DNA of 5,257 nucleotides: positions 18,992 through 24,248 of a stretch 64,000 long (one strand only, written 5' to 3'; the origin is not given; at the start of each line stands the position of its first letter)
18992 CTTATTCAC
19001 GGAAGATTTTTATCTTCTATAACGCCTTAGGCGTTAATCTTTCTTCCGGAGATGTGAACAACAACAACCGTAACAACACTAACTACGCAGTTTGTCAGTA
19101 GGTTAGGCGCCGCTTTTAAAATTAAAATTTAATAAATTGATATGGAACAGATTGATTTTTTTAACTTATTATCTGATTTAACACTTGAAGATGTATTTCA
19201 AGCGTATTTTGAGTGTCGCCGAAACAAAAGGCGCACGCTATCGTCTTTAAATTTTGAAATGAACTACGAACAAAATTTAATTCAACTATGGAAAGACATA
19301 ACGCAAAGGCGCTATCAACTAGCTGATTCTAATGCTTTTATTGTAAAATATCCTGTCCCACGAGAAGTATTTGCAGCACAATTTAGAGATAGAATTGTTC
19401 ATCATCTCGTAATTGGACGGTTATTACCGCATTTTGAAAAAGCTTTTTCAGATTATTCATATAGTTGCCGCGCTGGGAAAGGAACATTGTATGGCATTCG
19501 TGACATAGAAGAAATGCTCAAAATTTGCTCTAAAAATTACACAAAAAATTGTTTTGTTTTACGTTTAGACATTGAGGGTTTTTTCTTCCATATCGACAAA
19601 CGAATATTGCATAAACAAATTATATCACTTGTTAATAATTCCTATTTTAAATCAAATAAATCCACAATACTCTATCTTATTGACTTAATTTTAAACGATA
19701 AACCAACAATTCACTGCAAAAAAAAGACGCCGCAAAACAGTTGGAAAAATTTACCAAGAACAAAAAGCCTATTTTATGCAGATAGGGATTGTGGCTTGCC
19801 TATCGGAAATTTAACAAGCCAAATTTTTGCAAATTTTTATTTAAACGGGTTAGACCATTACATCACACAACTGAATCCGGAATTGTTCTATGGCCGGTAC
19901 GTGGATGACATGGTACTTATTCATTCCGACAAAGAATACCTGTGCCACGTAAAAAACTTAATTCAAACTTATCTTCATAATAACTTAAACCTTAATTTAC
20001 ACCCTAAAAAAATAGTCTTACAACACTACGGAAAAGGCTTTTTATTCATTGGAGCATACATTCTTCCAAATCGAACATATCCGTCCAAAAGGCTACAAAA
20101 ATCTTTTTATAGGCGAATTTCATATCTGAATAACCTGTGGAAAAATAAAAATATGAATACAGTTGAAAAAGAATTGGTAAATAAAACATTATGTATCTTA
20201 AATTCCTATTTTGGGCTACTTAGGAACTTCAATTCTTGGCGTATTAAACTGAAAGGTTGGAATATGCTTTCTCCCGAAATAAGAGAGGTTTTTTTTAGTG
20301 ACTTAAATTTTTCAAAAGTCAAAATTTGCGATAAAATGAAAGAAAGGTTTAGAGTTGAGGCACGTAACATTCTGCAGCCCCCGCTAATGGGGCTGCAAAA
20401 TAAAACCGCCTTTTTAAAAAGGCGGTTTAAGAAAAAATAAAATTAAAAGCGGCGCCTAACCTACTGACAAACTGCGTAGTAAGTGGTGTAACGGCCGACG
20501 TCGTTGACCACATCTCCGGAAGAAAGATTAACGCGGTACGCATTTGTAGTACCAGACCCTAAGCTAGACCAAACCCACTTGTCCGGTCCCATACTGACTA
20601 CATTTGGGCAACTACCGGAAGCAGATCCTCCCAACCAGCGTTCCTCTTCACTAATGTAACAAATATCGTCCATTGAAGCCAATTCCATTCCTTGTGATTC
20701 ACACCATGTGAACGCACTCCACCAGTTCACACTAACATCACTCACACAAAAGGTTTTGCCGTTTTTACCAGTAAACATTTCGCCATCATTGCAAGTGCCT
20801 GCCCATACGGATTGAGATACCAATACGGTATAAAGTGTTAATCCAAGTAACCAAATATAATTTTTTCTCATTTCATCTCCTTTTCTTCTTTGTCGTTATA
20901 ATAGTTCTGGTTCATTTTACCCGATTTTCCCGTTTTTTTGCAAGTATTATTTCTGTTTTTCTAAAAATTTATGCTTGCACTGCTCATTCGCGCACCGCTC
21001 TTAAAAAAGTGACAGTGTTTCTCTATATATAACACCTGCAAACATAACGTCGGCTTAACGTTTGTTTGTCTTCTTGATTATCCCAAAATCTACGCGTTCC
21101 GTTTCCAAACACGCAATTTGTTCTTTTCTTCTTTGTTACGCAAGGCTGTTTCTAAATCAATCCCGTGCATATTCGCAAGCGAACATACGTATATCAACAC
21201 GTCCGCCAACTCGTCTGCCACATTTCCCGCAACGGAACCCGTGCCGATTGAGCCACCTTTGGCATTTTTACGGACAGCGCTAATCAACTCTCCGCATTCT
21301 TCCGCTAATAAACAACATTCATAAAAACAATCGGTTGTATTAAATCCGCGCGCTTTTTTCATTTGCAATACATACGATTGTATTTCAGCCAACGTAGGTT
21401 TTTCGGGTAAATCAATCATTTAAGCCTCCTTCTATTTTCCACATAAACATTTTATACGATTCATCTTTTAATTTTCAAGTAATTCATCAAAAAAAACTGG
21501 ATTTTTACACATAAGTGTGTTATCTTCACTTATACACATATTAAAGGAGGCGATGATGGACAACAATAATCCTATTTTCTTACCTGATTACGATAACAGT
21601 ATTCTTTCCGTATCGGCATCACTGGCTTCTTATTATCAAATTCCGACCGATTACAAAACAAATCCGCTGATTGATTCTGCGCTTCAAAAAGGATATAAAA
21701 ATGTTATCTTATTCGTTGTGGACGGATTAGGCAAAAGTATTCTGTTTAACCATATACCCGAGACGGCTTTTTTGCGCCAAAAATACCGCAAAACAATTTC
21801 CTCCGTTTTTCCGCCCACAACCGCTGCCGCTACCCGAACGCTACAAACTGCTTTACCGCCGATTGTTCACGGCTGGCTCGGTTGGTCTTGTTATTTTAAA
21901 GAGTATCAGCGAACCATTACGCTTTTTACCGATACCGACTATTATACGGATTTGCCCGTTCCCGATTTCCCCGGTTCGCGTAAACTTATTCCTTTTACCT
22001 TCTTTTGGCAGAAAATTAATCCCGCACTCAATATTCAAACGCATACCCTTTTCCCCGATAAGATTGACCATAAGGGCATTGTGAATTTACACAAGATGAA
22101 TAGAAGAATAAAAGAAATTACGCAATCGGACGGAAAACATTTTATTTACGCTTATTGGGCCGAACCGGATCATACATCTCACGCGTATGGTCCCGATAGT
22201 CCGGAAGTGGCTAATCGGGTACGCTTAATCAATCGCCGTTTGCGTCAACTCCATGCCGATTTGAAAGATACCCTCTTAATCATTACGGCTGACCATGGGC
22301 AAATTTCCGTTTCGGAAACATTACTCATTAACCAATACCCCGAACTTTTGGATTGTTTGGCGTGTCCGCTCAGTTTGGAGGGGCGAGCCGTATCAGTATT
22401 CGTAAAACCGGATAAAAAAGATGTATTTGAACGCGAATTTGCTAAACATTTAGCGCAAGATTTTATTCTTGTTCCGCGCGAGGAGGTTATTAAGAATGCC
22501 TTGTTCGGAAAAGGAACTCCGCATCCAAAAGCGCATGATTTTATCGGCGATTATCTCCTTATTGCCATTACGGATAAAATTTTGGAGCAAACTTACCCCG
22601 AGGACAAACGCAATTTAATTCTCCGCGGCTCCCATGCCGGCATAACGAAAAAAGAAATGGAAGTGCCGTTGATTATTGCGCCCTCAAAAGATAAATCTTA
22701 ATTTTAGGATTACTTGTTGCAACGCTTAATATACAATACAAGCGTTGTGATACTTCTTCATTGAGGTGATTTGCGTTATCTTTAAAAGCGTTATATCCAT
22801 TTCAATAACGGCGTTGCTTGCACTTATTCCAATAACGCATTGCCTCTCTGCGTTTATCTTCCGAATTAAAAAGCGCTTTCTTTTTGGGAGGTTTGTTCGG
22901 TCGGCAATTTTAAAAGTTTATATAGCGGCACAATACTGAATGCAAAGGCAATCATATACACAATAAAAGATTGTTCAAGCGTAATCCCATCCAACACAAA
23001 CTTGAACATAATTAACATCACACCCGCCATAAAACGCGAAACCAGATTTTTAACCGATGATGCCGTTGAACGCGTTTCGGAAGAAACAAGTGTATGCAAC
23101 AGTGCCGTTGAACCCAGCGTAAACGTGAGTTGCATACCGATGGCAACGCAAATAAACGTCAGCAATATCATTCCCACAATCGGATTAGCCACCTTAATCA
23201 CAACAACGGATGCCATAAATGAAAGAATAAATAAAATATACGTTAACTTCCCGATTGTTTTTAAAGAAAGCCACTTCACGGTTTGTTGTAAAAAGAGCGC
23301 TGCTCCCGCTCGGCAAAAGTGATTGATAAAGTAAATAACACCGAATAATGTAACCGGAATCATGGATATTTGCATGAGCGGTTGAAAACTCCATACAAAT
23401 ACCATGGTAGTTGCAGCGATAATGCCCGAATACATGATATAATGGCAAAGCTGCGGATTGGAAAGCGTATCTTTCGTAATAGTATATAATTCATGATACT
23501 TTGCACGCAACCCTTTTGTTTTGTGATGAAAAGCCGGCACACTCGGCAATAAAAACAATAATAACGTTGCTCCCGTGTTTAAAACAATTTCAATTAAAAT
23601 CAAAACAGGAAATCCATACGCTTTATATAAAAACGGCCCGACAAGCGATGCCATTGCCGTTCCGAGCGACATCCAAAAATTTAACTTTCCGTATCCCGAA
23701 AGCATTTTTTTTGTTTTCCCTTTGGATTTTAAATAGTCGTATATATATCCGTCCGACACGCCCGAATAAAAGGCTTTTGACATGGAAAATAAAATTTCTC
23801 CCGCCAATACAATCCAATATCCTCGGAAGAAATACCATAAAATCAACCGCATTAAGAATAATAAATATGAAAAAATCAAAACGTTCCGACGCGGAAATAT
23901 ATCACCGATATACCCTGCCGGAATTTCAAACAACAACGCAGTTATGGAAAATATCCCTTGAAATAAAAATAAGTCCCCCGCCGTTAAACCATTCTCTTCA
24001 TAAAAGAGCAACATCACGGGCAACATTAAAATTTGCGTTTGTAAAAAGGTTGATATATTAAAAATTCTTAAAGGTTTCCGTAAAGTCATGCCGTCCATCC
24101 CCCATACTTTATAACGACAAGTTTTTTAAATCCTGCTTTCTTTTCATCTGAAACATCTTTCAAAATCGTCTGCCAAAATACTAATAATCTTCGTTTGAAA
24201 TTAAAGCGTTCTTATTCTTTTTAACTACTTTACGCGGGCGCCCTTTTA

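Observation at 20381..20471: Target gene convergent to the RT; IMH lies in the 20-bp gap between the two stop codons and the downstream hairpins lie inside the RT coding sequence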

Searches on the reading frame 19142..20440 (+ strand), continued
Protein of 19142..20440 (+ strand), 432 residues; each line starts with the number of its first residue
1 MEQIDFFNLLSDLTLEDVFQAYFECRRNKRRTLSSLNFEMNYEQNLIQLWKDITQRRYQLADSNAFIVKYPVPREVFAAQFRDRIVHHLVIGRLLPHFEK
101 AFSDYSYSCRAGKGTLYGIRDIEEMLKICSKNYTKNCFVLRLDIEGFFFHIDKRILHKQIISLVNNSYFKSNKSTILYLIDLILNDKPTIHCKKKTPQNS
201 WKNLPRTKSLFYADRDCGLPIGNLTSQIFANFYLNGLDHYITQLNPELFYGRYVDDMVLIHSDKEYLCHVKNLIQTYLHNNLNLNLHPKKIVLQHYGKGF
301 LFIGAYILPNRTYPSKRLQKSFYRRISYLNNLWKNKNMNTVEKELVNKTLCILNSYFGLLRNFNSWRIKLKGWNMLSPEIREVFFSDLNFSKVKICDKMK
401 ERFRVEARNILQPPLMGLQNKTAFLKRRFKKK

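Call 47: search_protein_families(library=ncbifam, proteins=[window:19142-20437:+], max_evalue=0.1)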
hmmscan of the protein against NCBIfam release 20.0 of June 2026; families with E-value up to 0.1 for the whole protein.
window:19142-20437:+ (432 aa): 5 families
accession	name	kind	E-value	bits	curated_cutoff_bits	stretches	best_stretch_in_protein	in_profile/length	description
TIGR04416.1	group_II_RT_mat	equivalog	1.6e-24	86.7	300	1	37-359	27-327/353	group II intron reverse transcriptase/maturase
NF041746.1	Drt2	equivalog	4.9e-13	49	390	1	134-367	124-389/416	antiviral reverse transcriptase Drt2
NF041747.1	Drt3a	equivalog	5.8e-13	48.9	200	1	136-290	110-234/412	antiviral reverse transcriptase Drt3a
NF038233.2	retron_St85_RT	exception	1.7e-12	47.2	235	1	129-291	81-214/289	retron St85 family RNA-directed DNA polymerase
NF042941.1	Retron_TIR_antiphage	equivalog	4.4e-05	22.4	600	1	218-272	139-195/464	TIR domain-containing anti-phage reverse transcriptase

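Call 73: find_encoding_contigs(protein=P0004, flank=10000, max_places=2)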
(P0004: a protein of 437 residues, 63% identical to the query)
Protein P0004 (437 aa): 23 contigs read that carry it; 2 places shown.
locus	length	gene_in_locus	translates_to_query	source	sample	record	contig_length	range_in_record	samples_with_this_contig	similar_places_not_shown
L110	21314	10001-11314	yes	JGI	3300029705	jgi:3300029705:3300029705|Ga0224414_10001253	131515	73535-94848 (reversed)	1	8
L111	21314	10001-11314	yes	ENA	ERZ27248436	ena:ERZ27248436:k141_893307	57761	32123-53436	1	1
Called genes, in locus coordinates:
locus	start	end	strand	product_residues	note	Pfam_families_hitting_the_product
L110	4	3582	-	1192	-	PF01855:POR_N, PF17147:PFOR_II, PF01558:POR, PF10371:EKR, PF00037:Fer4, PF12837:Fer4_6, PF12838:Fer4_7, PF13183:Fer4_8, +6 more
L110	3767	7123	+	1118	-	PF07690:MFS_1, PF01553:Acyltransferase, PF00501:AMP-binding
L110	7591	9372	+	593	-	-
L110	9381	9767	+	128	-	PF22296:bAvd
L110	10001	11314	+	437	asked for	PF00078:RVT_1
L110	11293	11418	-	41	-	-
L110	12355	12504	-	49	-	-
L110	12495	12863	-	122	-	-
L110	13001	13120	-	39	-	-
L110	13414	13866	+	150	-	PF00578:AhpC-TSA, PF08534:Redoxin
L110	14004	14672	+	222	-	-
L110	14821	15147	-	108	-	-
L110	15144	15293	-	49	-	-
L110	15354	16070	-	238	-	PF00485:PRK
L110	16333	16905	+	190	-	PF12796:Ank_2, PF13857:Ank_5 (weak), PF13637:Ank_4 (weak)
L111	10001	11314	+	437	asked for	PF00078:RVT_1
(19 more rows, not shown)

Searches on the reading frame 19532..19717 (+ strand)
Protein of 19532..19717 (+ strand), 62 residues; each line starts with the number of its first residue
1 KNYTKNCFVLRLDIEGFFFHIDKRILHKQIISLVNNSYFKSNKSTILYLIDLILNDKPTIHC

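Call 28: find_related_loci(query=A2, collection=metagenome_contigs, flank=4500)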
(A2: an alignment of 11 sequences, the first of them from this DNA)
Query A2 (62 aa) in metagenome_contigs; peptide patterns used: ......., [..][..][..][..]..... (x = any residue, [..] = any of these).
600 stretches matched a pattern (row limit reached: there are more); 5 encode a relative of the query (tblastn E <= 1e-3); 5 distinct loci.
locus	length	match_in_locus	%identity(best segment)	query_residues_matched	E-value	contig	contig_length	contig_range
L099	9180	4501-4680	57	3-62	2e-21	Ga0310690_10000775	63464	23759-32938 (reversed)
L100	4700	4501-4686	50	1-62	3e-17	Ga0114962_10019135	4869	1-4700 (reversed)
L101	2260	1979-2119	43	2-48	2e-8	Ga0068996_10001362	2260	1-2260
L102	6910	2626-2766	43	2-48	3e-8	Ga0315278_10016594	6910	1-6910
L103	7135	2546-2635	65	2-32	4e-8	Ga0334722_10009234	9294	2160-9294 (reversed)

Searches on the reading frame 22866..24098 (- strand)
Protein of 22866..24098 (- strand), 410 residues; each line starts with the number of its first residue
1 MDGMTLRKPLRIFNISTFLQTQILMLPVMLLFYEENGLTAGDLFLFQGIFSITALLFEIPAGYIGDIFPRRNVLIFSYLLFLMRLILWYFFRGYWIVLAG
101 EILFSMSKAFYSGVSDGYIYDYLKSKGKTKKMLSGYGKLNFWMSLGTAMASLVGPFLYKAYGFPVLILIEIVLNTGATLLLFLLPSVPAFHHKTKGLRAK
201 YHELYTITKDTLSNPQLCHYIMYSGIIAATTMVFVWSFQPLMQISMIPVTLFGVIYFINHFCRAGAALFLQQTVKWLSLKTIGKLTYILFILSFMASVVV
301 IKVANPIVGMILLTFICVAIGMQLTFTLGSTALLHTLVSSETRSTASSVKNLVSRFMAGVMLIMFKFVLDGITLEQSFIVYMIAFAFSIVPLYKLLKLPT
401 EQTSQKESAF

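Call 7: search_protein_families(library=pfam, proteins=[window:22866-24098:-], max_evalue=0.01)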
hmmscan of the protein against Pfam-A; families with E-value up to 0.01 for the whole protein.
window:22866-24098:- (410 aa): 1 family
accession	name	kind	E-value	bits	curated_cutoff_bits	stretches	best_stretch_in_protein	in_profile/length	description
PF07690.21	MFS_1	-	4.1e-20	72.4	33.4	1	25-359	15-344/347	Major Facilitator Superfamily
